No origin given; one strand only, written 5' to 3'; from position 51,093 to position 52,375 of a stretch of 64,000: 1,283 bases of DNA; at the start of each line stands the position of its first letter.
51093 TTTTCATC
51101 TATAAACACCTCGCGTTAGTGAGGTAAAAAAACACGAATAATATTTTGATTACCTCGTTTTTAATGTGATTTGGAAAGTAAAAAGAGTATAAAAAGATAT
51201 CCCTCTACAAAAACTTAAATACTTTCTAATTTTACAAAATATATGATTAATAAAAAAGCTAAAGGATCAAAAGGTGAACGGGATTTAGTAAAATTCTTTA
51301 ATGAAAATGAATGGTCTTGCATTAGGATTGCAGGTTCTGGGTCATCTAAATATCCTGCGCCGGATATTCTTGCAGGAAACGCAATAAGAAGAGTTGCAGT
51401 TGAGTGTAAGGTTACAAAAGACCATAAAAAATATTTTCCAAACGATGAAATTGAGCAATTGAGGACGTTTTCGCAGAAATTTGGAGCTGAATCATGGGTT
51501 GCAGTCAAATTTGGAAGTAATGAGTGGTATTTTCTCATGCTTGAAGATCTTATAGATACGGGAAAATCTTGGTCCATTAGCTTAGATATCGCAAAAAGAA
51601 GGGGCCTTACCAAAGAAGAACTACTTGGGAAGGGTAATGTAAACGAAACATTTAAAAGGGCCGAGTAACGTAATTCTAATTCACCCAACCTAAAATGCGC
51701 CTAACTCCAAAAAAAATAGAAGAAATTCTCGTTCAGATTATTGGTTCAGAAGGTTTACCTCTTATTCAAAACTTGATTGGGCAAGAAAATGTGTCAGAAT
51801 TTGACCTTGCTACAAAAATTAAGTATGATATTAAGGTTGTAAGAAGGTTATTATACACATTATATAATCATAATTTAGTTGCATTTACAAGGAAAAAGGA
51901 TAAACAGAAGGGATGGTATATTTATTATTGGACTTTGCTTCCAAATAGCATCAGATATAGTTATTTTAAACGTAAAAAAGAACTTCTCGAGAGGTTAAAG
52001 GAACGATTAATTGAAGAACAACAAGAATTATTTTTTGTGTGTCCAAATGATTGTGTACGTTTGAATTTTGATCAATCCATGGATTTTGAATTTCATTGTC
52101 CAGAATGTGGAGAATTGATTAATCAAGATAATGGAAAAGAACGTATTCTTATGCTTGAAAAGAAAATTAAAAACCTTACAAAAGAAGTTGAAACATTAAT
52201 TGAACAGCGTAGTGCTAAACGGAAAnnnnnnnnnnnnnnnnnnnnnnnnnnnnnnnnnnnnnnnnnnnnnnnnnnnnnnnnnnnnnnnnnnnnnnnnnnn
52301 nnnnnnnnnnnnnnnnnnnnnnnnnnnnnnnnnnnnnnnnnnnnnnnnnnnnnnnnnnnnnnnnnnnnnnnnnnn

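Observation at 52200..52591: TFE-alpha carries a histone-H1-like lysine-rich tail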

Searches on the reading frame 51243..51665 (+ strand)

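Call 3: search_protein_families(library=pfam, proteins=[window:51243-51665:+], max_evalue=0.01)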
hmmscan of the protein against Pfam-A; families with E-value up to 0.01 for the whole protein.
window:51243-51665:+ (141 aa): 2 families
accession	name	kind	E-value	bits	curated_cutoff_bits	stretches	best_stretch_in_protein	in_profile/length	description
PF01870.24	Hjc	-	3.3e-26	91.5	21.1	1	11-101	2-92/93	Archaeal holliday junction resolvase (hjc)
PF24608.2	PDDEXK_15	-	0.0068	16.8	27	1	3-80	1-85/164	Phage putative PDDEXK endonuclease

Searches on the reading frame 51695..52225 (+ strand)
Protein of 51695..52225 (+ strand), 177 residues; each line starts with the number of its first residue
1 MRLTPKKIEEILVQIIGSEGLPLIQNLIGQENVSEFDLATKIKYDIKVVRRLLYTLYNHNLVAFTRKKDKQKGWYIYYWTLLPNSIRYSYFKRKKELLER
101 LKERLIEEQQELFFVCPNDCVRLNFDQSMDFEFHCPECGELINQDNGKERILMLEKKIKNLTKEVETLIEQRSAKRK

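Call 7: find_homologous_proteins(query=window:51695-52225:+, max_evalue=0.00001)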
Query seq(177 aa) (177 aa): 1511 proteins with E <= 0.00001 among 1645 candidates; the best 120 are listed.
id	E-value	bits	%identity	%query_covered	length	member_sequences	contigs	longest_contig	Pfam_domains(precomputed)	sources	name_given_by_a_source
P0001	2.2e-111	387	100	100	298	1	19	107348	PF02002.24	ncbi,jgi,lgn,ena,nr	ncbi:hypothetical protein HN799_03475 [Candidatus Woesearchaeota archaeon]|jgi:transcription initiat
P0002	3.3e-111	387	99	100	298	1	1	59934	PF02002.24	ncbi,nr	ncbi:hypothetical protein HOD05_01635 [Candidatus Woesearchaeota archaeon]|nr:hypothetical protein [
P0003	3.9e-110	383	98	100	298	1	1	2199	PF02002.24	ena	-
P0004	2.3e-103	361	92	100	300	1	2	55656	PF02002.24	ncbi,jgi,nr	ncbi:hypothetical protein HQ489_03730 [Candidatus Woesearchaeota archaeon]|nr:hypothetical protein [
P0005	9.6e-103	359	92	100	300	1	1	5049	PF02002.24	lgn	-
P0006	9.6e-103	359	92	100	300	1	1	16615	PF02002.24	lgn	-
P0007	2.1e-96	339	86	100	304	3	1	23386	PF02002.24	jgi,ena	-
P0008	7.3e-82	291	77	95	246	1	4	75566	PF02002.24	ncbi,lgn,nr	ncbi:MAG: hypothetical protein ABH824_02335 [Nanoarchaeota archaeon]|nr:hypothetical protein [Nanoar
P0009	9.8e-81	288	74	100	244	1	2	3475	PF02002.24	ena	-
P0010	1.4e-80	287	72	100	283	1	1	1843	PF02002.24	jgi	-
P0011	2.1e-80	286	71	97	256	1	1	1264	PF02002.24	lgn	-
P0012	5.1e-80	285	69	100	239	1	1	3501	PF02002.24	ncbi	-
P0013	9.8e-80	284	69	100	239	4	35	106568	PF02002.24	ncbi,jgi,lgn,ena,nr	ncbi:hypothetical protein J4228_01110 [Candidatus Woesearchaeota archaeon]|nr:hypothetical protein [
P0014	4.1e-79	282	73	100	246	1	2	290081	PF02002.24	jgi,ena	jgi:transcription initiation factor TFIIE subunit alpha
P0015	4.4e-79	282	73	100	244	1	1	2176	PF02002.24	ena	-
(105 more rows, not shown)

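Call 20: find_related_loci(query=A1, collection=genome_contigs, flank=3000)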
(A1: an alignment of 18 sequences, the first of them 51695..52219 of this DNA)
Query A1 (175 aa) in genome_contigs; peptide patterns used: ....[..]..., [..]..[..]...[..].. (x = any residue, [..] = any of these).
581 stretches matched a pattern; 563 encode a relative of the query (tblastn E <= 1e-3); the best 80 are kept; 80 distinct loci.
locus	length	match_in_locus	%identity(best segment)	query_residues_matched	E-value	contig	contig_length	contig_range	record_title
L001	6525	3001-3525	92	1-175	3e-109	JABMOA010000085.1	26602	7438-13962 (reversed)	MAG: Candidatus Woesearchaeota archaeon isolate bin.502 k141_3972170, whole genome shotgun sequence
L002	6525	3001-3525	86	1-175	4e-98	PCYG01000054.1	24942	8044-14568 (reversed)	MAG: Candidatus Woesearchaeota archaeon CG10_big_fil_rev_8_21_14_0_10_32_24 CG10_8_21_14_0.10_scaffold_7232_c, whole gen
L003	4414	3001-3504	77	1-168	2e-87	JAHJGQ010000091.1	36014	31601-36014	MAG: Nanoarchaeota archaeon isolate Modern_marine_glass_biofilm.mb.79 Modern_marine_glas.mb.79_k141_906157, whole genome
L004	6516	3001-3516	71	1-172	2e-84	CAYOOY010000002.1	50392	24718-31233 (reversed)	MAG TPA_asm: uncultured Methanosarcinales archaeon isolate binchicken_co141_64 genome assembly, contig: NODE_2904_length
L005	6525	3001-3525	70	1-175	3e-83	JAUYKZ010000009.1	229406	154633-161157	MAG: archaeon isolate C24_metabat.bin.228 C24_k141_166079, whole genome shotgun sequence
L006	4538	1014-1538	70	1-175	4e-83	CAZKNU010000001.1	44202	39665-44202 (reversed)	MAG TPA_asm: uncultured Methanosarcinales archaeon isolate binchicken_co191_55 genome assembly, contig: NODE_755_length_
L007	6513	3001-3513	71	1-171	4e-83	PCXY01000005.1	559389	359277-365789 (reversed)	MAG: Candidatus Woesearchaeota archaeon CG10_big_fil_rev_8_21_14_0_10_45_16 CG10_8_21_14_0.10_scaffold_1_c, whole genome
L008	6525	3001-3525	69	1-175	2e-81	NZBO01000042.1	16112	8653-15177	MAG: archaeon isolate ARS1334 82093, whole genome shotgun sequence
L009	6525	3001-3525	69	1-175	2e-80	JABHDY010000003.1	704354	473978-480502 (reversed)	MAG: Candidatus Woesearchaeota archaeon isolate SI037_bin144 k141_1199542, whole genome shotgun sequence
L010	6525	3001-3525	67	1-175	3e-80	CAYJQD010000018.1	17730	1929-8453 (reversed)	MAG TPA_asm: uncultured Methanosarcinales archaeon isolate ERP125453_co1_474 genome assembly, contig: NODE_3206_length_1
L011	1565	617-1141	67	1-175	3e-84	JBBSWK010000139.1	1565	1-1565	MAG: Nanoarchaeota archaeon isolate H51-bin025_1 H51_bin025_1_000000000143, whole genome shotgun sequence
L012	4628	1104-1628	66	1-175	7e-80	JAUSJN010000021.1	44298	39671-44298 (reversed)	MAG: Nanoarchaeota archaeon isolate E14_metabat.bin.302 E14_k141_745164, whole genome shotgun sequence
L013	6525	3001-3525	69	1-175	1e-79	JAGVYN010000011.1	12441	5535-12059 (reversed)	Candidatus Woesearchaeota archaeon isolate RIFOXYD1_FULL_40_14 rifoxyd1_full_scaffold_1985, whole genome shotgun sequenc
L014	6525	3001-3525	66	1-175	2e-79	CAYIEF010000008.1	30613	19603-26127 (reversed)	MAG TPA_asm: uncultured Methanosarcinales archaeon isolate ERP119705_co19_172 genome assembly, contig: NODE_1049_length_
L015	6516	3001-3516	66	1-172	3e-79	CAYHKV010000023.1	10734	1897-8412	MAG TPA_asm: uncultured Methanosarcinales archaeon isolate ERP119705_co13_634 genome assembly, contig: NODE_7736_length_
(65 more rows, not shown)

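Call 21: search_protein_representatives(protein=window:51695-52219:+)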
Query: 175 residues. Proteins with E-value up to 0.001 (for the whole library): 864; up to 1e-10: 532; up to 1e-30: 85. The best 150 are listed.
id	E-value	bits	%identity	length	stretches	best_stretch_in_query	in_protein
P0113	1.5e-72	259.2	64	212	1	1-172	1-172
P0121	2.0e-71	255.5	65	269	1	1-174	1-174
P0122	2.9e-68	245.3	67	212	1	1-165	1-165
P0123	1.9e-58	213.3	58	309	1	1-165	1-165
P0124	8.2e-46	172.2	50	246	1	1-167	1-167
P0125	3.8e-45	170.0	51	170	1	1-164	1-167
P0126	5.5e-45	169.5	48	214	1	8-169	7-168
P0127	1.3e-44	168.3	45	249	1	1-163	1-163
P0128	2.5e-43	164.1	57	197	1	52-173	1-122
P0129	1.3e-42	161.8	45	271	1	6-168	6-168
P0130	5.5e-42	159.7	50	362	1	9-163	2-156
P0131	6.3e-42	159.6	44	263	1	3-167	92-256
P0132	1.2e-40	155.4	45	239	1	2-167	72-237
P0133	1.6e-40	155.0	41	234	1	2-162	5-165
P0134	1.9e-40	154.8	49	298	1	13-165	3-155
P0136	3.1e-39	150.8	42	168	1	1-165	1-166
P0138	1.8e-38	148.3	44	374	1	1-166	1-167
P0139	1.9e-38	148.2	44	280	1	1-167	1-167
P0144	3.7e-38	147.3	40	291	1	7-173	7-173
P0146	6.8e-37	143.2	42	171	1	4-168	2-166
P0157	1.2e-35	139.1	42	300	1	1-165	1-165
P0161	2.1e-35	138.3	41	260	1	1-167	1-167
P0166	2.0e-34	135.2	41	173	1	1-165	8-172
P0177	2.4e-33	131.6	41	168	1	5-165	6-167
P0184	6.4e-33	130.2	39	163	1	5-162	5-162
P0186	9.1e-33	129.7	41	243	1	6-168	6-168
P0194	8.5e-32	126.6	37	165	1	8-162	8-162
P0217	1.6e-29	119.2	37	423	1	6-167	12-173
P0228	8.0e-29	116.9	36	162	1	1-161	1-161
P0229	9.9e-29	116.6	34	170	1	2-165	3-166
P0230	1.1e-28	116.5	35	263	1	3-168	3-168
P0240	6.9e-28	113.9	36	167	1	1-164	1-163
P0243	8.1e-28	113.6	38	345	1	9-162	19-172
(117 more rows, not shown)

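Call 29: list_cluster_members(proteins=[P0130, P0138, P0139, P0157, P0161, P0217, P0243, P0186, P0144, P0230])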
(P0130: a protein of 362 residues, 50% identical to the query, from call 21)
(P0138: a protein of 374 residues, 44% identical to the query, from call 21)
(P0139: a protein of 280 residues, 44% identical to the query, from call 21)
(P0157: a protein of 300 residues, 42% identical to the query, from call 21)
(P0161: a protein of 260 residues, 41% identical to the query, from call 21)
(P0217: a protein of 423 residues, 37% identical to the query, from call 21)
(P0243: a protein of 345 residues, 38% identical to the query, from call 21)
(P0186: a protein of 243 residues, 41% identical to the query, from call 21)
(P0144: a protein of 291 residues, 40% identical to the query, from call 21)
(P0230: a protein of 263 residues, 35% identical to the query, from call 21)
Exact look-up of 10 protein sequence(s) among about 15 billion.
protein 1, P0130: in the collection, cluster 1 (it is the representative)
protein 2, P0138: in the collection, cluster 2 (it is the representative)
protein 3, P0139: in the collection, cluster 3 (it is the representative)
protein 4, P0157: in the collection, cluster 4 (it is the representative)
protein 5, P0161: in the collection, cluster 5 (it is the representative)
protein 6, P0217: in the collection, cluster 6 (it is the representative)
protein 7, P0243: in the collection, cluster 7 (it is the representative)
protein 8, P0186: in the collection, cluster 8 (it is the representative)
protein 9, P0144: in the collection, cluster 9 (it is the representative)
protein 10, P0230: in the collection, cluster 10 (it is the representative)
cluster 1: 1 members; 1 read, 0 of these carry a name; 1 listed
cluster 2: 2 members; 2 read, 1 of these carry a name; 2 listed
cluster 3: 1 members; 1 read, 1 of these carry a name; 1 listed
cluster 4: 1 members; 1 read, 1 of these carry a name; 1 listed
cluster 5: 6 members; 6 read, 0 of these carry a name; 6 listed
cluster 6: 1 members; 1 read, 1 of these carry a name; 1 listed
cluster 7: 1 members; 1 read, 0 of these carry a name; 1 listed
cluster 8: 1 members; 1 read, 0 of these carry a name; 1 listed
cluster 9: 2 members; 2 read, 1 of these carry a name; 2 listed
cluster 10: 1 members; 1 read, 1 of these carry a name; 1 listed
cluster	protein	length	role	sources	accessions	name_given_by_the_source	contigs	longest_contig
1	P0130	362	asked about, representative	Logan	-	-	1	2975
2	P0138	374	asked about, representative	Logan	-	-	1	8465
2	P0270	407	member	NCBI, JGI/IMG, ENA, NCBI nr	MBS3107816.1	hypothetical protein J4468_02765 [Candidatus Woesearchaeota archaeon] | hypothetical protein [Candidatus Woesearchaeota archaeon]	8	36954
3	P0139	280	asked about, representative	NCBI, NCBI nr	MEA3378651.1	MAG: hypothetical protein U9Q69_03335 [Nanoarchaeota archaeon] | hypothetical protein [Nanoarchaeota archaeon]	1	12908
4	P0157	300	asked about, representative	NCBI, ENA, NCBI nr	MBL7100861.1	MAG: hypothetical protein ISS23_02825 [Nanoarchaeota archaeon] | hypothetical protein [Nanoarchaeota archaeon]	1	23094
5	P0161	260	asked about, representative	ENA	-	-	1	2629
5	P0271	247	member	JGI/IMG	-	-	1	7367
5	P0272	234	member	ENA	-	-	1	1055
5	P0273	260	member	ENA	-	-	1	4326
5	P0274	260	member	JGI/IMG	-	-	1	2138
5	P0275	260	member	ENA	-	-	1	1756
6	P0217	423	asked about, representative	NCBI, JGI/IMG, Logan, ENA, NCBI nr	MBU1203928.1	MAG: hypothetical protein KKG60_02575 [Nanoarchaeota archaeon] | hypothetical protein [Nanoarchaeota archaeon]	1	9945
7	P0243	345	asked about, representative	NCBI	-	-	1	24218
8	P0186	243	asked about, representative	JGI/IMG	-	-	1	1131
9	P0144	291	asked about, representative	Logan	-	-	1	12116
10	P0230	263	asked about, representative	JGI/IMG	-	transcription factor E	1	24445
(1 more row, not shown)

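Call 36: list_cluster_members(proteins=[P0125, P0136, P0146, P0166, P0177, P0184, P0194, P0228, P0229, P0240])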
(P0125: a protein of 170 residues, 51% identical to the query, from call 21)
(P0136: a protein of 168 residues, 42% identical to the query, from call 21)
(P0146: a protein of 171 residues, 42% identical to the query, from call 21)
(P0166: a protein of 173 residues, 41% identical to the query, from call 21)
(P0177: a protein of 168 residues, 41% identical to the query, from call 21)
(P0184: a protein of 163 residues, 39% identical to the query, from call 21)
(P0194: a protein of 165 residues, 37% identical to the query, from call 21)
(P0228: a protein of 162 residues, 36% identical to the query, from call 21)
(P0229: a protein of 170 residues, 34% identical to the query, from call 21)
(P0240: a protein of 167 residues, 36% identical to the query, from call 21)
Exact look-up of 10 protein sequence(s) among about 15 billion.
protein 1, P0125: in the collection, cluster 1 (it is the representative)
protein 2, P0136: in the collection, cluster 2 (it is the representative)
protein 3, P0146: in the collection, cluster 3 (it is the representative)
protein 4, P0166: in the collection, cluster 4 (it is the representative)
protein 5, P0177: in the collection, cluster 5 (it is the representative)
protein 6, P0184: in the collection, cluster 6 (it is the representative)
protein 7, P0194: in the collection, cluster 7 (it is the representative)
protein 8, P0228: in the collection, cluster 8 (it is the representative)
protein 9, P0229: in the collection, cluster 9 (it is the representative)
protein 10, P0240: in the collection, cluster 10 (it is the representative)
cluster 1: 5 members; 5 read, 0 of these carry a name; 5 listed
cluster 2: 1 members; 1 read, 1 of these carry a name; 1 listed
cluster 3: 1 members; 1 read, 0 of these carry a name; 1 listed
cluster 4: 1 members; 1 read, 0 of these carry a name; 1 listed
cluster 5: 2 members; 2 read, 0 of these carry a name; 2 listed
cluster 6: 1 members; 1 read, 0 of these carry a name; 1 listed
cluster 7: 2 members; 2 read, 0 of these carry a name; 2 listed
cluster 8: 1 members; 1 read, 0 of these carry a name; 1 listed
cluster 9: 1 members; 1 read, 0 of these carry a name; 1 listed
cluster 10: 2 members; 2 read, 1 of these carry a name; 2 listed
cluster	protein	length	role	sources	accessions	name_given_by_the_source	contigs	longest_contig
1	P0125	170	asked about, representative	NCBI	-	-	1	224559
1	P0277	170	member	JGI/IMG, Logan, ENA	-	-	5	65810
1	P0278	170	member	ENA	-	-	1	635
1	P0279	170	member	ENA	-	-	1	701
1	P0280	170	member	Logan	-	-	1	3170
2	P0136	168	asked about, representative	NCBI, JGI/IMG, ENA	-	transcription initiation factor TFIIE subunit alpha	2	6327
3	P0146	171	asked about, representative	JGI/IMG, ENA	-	-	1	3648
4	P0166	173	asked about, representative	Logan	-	-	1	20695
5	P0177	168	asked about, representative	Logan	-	-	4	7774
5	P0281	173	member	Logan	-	-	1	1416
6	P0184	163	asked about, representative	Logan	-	-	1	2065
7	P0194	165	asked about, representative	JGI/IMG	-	-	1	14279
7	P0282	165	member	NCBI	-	-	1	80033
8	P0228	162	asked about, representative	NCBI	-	-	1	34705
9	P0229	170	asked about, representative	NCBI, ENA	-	-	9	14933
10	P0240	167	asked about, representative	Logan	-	-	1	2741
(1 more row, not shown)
